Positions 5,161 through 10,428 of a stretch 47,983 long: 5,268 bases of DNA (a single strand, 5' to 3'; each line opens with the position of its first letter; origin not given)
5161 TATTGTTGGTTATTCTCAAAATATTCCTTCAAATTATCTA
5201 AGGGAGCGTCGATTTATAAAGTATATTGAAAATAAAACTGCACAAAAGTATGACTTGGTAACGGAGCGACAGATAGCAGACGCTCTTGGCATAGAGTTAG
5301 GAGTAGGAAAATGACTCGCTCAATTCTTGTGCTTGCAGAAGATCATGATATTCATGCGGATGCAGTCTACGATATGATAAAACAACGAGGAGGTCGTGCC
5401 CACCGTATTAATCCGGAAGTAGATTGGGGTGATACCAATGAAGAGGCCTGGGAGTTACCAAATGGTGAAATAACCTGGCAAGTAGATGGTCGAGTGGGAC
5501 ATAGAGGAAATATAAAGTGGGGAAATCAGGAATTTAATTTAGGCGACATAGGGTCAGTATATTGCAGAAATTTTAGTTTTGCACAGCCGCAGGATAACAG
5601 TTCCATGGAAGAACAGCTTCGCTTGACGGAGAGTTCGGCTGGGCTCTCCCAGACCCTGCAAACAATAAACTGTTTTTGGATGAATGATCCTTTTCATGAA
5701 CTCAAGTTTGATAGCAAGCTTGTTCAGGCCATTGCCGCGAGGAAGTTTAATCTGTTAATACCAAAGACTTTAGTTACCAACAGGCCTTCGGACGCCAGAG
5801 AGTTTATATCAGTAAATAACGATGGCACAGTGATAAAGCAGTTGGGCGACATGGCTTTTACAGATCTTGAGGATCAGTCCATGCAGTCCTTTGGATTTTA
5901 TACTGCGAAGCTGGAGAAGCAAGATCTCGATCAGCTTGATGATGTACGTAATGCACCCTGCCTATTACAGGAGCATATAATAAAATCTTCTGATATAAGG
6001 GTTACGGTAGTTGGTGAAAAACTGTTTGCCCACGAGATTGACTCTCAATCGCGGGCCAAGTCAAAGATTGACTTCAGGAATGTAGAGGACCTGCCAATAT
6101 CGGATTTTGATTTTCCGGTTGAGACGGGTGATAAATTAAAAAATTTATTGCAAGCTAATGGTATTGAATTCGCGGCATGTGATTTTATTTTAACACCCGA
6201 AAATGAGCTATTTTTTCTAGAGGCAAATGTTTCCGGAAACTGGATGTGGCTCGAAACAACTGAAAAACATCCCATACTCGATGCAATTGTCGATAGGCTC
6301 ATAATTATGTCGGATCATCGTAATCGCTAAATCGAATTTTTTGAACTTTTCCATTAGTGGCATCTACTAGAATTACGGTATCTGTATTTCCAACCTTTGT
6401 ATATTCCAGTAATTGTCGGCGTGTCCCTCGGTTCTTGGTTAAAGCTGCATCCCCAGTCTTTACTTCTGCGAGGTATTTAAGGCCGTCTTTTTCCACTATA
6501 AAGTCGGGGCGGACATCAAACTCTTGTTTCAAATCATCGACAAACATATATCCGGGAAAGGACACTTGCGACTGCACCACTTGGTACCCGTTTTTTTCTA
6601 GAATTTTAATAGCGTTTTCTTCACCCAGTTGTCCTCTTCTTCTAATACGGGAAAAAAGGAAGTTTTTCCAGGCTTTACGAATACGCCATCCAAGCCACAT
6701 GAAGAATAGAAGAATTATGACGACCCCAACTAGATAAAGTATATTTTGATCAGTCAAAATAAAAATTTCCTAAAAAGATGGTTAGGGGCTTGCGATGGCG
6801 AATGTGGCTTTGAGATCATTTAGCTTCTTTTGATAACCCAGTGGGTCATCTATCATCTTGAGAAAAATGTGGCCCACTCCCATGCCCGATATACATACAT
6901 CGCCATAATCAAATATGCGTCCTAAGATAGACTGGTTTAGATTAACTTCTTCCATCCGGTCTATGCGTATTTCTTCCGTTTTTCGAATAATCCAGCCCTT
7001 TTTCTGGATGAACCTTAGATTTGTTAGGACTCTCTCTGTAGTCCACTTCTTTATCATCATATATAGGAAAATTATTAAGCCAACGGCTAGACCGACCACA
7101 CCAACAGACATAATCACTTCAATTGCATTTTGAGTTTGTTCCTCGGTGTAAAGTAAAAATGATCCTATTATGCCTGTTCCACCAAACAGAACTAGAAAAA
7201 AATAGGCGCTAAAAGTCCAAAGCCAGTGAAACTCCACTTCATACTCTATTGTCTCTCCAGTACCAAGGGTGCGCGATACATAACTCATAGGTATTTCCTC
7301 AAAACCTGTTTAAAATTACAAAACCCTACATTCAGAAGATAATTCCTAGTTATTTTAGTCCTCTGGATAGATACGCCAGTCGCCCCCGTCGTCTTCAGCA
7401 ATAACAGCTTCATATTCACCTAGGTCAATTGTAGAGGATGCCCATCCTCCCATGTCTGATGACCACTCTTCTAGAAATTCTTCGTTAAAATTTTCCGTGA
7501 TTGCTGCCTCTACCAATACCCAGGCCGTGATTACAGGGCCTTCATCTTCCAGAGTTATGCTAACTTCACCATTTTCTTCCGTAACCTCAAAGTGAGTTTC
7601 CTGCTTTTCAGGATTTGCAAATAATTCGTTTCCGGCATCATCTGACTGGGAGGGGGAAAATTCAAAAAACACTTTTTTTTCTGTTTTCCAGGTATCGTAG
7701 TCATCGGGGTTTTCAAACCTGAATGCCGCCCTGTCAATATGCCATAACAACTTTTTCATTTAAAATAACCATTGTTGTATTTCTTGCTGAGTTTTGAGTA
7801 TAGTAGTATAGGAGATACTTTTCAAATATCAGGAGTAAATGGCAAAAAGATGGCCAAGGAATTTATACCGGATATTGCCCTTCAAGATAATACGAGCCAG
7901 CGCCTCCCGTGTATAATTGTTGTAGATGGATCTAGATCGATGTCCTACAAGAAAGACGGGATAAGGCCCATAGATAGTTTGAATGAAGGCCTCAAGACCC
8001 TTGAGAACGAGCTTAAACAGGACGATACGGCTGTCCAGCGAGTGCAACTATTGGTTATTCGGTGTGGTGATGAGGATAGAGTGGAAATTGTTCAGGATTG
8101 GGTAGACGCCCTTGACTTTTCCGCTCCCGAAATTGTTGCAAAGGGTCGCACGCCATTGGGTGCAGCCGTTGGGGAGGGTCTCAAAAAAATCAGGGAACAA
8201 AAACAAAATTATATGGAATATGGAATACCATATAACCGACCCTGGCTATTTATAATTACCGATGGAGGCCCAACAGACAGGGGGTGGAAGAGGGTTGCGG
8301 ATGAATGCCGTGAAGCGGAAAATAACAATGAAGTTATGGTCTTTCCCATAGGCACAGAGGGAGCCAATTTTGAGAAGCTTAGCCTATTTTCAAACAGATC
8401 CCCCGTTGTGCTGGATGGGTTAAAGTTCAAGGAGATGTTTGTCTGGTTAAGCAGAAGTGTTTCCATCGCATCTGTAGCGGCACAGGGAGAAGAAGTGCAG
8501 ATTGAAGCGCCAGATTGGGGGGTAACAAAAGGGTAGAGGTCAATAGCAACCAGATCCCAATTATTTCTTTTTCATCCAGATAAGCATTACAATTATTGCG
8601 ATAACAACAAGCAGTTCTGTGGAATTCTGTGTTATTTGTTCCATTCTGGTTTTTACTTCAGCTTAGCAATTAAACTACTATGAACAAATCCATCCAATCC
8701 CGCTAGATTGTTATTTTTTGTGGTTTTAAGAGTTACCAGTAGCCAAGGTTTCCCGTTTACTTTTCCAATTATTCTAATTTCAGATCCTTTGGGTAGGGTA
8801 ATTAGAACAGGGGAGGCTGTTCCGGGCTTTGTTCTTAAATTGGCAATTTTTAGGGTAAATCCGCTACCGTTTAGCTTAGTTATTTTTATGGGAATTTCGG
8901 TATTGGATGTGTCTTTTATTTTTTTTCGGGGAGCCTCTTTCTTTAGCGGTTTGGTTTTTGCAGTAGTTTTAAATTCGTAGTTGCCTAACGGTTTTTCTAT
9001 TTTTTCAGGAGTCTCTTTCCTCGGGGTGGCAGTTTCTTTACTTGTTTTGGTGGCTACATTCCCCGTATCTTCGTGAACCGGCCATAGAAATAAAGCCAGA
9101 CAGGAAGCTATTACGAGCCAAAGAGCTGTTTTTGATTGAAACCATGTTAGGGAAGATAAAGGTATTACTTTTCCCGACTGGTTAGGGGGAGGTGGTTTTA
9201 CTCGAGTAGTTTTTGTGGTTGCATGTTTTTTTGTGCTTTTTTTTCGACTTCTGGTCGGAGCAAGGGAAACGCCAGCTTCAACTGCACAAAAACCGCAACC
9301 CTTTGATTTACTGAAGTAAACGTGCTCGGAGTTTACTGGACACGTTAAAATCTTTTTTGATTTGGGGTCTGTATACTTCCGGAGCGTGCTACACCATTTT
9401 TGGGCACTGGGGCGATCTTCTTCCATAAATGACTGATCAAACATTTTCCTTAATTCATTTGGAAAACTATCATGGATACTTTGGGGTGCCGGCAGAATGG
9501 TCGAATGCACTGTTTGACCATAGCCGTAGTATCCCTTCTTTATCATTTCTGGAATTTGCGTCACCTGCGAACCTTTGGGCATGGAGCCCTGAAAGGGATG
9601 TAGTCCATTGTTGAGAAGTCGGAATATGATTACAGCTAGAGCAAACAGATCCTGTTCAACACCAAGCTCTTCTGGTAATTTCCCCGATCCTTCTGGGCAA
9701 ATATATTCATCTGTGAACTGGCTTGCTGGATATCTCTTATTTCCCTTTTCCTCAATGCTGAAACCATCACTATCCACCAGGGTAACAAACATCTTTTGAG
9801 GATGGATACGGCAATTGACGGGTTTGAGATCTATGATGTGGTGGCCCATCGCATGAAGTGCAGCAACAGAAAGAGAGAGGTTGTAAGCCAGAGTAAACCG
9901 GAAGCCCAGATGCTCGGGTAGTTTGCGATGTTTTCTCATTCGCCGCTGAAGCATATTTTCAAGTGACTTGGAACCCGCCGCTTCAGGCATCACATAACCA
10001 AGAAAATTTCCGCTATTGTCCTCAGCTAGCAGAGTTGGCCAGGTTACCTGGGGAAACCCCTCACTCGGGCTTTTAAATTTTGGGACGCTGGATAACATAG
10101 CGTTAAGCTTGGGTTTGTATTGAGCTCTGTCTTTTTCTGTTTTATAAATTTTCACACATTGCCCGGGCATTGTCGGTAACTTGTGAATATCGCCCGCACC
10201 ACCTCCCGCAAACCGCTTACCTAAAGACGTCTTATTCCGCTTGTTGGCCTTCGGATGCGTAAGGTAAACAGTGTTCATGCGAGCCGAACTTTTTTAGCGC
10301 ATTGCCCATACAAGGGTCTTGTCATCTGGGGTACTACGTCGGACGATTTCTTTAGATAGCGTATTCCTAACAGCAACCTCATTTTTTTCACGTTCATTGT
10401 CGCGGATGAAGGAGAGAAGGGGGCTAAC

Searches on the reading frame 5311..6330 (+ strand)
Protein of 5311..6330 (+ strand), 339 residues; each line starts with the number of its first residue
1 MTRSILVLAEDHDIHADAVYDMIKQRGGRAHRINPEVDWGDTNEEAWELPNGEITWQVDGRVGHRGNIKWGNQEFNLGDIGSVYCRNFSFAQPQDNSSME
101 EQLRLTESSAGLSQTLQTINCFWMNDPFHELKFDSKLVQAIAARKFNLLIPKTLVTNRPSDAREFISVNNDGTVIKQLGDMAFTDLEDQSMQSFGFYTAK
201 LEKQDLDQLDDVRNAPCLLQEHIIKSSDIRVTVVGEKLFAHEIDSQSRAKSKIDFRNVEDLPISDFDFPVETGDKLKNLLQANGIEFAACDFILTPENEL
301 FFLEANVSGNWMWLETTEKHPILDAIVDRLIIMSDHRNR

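Call 46: search_protein_families(library=pfam, proteins=[window:5311-6330:+], max_evalue=0.001)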
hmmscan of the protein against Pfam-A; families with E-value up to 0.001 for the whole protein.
window:5311-6330:+ (339 aa): 1 family
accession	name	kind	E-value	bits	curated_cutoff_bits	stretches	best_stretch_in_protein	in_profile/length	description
PF02955.21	GSH-S_ATP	-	0.0008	19.3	23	0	141-293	3-152/175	Prokaryotic glutathione synthetase, ATP-grasp domain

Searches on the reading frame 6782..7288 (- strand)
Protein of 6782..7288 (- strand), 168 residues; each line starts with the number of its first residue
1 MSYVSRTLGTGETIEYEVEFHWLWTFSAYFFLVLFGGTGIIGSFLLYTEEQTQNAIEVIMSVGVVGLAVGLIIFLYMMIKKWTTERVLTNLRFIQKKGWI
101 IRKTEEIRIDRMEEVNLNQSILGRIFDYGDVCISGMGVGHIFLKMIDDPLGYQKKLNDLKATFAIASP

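Call 46: search_protein_families(library=pfam, proteins=[window:6782-7288:-], max_evalue=0.001)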
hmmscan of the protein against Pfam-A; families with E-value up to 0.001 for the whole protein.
window:6782-7288:- (168 aa): 1 family
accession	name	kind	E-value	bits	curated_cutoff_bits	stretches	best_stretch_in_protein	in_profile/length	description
PF03703.20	bPH_2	-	5.9e-11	42.9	22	1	86-144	6-64/78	Bacterial PH domain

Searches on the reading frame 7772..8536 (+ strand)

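Call 46: search_protein_families(library=pfam, proteins=[window:7772-8536:+], max_evalue=0.001)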
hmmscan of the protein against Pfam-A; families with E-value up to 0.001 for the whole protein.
window:7772-8536:+ (254 aa): 1 family
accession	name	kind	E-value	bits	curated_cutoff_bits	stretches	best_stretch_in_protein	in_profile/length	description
PF00092.34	VWA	-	0.00019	22.1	23.8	0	48-207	3-151/174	von Willebrand factor type A domain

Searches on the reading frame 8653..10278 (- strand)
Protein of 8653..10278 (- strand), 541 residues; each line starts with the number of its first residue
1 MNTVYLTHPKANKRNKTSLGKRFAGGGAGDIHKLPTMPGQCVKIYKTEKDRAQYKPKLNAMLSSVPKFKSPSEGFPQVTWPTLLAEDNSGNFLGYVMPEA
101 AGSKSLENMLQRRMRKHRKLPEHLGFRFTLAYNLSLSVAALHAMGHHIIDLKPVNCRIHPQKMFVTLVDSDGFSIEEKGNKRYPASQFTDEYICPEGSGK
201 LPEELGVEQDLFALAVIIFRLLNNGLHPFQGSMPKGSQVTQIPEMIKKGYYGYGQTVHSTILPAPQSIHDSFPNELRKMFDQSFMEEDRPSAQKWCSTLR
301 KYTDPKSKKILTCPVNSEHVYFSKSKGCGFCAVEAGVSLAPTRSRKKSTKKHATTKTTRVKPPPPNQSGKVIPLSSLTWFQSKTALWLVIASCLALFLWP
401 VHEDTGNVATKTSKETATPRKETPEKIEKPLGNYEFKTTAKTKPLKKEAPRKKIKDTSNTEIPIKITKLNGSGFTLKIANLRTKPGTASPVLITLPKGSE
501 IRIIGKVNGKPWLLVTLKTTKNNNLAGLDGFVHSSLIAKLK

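Call 3: search_protein_families(library=pfam, proteins=[window:8653-10278:-], max_evalue=0.01)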
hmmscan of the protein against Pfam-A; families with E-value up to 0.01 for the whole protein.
window:8653-10278:- (541 aa): 2 families
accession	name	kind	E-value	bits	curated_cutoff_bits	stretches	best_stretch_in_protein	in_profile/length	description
PF08239.17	SH3_3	-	8.6e-10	39.1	27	1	479-537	3-53/54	Bacterial SH3 domain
PF00069.31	Pkinase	-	9.1e-09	35.5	31.7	1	97-296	76-258/263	Protein kinase domain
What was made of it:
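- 8653..10278 (-): Ser/Thr kinase with a C-terminal SH3_3 domain and a hydrophobic segment between the two; last gene of the TerY-P-type operon. Pfam Pkinase 9e-09 and SH3_3 9e-10 (call 3).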

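Call 4: search_protein_families(library=padloc, proteins=[window:8653-10278:-], max_evalue=0.01)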
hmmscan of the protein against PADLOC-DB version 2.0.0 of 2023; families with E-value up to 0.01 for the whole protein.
window:8653-10278:- (541 aa): 2 families
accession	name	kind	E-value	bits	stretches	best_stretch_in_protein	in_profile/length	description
PDLC04047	PD-T4-6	-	0.0014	15.7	1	130-235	116-218/327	-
PDLC04053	PD-T4-6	-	0.0028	15.2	1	132-233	117-215/311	-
